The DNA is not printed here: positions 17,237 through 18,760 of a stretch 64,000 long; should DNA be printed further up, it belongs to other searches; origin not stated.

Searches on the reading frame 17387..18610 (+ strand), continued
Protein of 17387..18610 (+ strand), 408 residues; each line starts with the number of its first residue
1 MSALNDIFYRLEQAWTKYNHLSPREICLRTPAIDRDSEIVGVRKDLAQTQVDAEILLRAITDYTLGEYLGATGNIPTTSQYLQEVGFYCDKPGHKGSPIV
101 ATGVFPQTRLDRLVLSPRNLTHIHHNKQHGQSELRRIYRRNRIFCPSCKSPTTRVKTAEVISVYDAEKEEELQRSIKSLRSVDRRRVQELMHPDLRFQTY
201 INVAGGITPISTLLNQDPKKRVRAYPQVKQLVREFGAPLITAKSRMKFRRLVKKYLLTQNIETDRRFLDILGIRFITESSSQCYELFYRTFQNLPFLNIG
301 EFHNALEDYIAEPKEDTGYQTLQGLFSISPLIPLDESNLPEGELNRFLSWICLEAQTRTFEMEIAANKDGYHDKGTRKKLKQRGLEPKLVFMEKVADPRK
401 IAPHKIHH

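Call 58: find_related_loci(query=A3, collection=viral_contigs, flank=5000)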
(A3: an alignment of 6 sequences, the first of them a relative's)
Query A3 (408 aa) in viral_contigs; peptide patterns used: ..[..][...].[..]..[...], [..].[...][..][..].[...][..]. (x = any residue, [..] = any of these).
203 stretches matched a pattern, but none encodes a relative of the query by tblastn (E <= 1e-3).

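Call 59: find_related_loci(query=A3, collection=metagenome_contigs, flank=6000)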
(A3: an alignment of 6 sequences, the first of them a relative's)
Query A3 (408 aa) in metagenome_contigs; peptide patterns used: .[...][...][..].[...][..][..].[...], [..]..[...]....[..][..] (x = any residue, [..] = any of these).
124 stretches matched a pattern; 2 encode a relative of the query (tblastn E <= 1e-3); 2 distinct loci.
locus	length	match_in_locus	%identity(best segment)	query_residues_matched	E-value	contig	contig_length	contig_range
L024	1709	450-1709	36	3-400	5e-79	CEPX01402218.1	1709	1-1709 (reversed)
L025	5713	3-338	74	296-408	2e-53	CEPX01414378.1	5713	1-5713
